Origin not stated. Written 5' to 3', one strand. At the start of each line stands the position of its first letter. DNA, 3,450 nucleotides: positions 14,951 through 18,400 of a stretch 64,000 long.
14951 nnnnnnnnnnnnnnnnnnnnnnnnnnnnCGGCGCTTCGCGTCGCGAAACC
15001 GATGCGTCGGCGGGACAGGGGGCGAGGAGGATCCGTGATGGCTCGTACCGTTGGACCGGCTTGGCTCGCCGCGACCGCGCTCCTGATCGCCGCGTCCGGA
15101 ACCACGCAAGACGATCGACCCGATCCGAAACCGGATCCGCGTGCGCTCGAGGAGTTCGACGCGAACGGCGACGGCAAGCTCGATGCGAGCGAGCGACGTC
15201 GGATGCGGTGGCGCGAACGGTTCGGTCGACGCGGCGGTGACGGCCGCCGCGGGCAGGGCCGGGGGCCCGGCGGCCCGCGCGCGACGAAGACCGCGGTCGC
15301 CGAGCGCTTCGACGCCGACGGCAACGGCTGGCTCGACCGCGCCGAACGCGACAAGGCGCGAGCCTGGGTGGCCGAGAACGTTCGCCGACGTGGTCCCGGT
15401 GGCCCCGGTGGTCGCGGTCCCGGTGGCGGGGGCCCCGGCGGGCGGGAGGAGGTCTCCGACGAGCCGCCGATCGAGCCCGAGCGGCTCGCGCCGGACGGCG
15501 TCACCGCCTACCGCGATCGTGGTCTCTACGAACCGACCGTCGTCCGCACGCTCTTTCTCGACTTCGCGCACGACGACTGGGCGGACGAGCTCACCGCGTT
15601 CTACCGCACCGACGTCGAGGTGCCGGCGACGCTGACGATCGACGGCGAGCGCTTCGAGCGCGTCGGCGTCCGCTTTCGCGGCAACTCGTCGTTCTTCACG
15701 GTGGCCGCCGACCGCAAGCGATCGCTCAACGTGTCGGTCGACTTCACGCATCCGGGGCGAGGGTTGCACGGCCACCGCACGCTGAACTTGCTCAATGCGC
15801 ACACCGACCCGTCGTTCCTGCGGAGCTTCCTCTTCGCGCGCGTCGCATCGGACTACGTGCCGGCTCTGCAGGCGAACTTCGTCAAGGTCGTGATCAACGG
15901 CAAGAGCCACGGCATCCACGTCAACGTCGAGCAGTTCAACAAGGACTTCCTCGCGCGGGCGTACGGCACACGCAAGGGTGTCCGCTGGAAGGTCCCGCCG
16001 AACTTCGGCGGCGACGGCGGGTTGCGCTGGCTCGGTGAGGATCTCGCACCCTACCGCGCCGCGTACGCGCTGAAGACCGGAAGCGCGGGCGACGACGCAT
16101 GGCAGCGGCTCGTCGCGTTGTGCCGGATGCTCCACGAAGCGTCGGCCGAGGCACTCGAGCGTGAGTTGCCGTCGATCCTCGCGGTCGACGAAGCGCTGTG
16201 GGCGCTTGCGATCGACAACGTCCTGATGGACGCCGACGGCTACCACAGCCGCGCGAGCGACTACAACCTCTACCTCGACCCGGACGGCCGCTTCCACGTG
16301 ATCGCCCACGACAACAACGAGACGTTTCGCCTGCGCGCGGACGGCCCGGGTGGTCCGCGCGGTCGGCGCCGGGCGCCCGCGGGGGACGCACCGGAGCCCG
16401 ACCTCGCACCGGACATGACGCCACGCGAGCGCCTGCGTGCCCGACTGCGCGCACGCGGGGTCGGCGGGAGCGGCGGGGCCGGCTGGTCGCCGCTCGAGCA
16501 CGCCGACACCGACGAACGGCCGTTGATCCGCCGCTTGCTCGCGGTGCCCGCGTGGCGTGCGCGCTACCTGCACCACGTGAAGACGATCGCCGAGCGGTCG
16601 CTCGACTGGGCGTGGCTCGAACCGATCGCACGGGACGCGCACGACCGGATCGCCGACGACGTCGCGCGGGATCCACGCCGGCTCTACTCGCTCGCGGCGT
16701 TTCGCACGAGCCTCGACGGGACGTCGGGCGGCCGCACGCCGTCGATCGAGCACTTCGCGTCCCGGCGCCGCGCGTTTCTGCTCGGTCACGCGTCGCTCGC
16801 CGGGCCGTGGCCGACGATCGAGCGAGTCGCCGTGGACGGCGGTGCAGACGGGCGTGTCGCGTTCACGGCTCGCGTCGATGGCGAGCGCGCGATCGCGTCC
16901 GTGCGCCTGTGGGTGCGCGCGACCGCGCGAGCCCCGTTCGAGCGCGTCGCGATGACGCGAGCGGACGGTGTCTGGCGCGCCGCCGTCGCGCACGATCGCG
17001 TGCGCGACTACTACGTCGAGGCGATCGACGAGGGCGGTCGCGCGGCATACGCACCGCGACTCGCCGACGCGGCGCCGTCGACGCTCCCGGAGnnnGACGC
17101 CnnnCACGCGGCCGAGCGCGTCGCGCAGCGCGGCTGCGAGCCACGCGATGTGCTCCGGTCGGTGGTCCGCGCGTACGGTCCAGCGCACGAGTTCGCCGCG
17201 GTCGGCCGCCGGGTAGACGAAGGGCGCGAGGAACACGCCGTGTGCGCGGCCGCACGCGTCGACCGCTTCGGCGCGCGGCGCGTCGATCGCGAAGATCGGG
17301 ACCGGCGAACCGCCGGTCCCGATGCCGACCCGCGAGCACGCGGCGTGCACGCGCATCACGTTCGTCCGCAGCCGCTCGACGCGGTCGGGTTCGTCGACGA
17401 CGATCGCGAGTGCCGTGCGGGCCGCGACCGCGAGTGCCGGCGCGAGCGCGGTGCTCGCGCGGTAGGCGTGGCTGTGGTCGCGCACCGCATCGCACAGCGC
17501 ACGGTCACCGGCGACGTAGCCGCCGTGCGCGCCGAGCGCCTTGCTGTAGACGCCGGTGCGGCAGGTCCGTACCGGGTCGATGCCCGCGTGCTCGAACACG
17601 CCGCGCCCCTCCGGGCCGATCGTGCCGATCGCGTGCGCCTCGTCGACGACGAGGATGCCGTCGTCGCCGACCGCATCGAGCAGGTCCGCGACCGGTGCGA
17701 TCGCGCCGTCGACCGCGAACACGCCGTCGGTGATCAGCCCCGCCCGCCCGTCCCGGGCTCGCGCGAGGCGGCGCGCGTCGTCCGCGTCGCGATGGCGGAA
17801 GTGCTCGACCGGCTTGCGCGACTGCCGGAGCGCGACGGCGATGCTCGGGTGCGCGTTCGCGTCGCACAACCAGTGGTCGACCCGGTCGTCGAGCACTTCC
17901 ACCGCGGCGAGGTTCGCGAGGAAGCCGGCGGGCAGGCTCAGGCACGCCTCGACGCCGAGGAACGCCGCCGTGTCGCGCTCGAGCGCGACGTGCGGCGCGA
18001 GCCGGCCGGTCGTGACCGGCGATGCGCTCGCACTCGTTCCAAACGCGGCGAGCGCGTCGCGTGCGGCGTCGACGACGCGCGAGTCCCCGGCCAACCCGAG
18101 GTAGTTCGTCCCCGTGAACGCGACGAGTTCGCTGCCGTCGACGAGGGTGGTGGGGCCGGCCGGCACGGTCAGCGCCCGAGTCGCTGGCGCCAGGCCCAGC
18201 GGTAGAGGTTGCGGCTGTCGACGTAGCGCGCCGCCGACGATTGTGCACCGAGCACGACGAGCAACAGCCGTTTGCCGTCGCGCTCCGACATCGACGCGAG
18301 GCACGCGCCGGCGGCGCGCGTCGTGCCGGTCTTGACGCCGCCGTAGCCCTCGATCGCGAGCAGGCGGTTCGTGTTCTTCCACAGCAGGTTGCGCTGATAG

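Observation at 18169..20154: Single polypeptide with two penicillin-recognising folds (class-A beta-lactamase-like + S11 DD-carboxypeptidase) bridged by a PG-binding domain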

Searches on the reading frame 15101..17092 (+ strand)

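Call 10: search_protein_families(library=pfam, proteins=[window:15101-17092:+], max_evalue=0.001)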
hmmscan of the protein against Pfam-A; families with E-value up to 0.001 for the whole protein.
window:15101-17092:+ (664 aa): 2 families
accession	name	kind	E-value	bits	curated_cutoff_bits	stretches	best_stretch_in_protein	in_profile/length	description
PF08757.17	CotH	-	4.9e-33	115.4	23.8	1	190-560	1-322/322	CotH kinase protein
PF13202.12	EF-hand_5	-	0.00015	21.6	25.9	0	16-31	5-20/25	EF hand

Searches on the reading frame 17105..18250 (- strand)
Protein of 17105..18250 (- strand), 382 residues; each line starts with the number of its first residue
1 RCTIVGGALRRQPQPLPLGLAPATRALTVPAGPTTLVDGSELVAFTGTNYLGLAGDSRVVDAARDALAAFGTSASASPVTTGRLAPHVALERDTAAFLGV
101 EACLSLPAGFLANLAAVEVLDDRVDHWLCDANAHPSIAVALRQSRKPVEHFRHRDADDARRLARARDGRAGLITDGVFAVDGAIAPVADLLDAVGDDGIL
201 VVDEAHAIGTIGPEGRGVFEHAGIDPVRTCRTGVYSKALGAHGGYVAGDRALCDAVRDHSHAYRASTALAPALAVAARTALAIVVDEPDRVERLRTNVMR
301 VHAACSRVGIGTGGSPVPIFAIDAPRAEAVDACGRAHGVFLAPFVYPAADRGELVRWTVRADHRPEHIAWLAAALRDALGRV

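Call 10: search_protein_families(library=pfam, proteins=[window:17105-18250:-], max_evalue=0.001)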
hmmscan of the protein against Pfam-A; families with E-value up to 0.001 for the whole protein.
window:17105-18250:- (382 aa): 1 family
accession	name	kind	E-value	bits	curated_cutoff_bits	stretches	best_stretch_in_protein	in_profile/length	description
PF00155.27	Aminotran_1_2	-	3.2e-26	92.8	19.7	1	48-375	9-361/361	Aminotransferase class I and II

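Call 29: search_protein_families(library=ncbifam, proteins=[window:17105-18166:-], max_evalue=0.00001)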
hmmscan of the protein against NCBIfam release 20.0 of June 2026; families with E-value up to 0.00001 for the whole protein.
window:17105-18166:- (354 aa): 11 families
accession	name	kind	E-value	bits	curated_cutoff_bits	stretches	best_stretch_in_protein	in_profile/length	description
TIGR00858.1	bioF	equivalog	5.4e-70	236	426.45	1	5-347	14-364/365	8-amino-7-oxononanoate synthase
NF047599.1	SerpalmtaseBetaP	equivalog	3.8e-61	206.9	500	1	7-348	38-387/394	serine palmitoyltransferase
TIGR01825.1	gly_Cac_T_rel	subfamily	7e-59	199.4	535.4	1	3-342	24-370/385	BioF/Kbl family PLP-dependent acyltransferase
NF005394.0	PRK06939.1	equivalog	1.8e-58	198.2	460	1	8-342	38-382/397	glycine C-acetyltransferase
NF047600.1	SerpalmtaseCFB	equivalog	2.5e-54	184.5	640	1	8-341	39-379/395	serine palmitoyltransferase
TIGR01822.1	2am3keto_CoA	equivalog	6.9e-48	163.5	493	1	7-342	33-378/393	glycine C-acetyltransferase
TIGR01821.1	5aminolev_synth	equivalog_domain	7.7e-46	156.8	338.55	1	13-350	46-393/402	5-aminolevulinate synthase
NF047603.1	SerpalmtaseAlphaP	equivalog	1.7e-40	138.9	670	1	7-346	40-388/399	serine palmitoyltransferase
NF005526.0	PRK07179.1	equivalog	4.9e-35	120.9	428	1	13-350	55-395/407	alpha-hydroxyketone-type quorum-sensing autoinducer synthase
NF005697.0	PRK07505.1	subfamily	2.4e-27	95.6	342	1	7-351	43-399/405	hypothetical protein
NF004608.1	PRK05937.1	equivalog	4.1e-22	78.5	399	1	60-300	57-299/366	8-amino-7-oxononanoate synthase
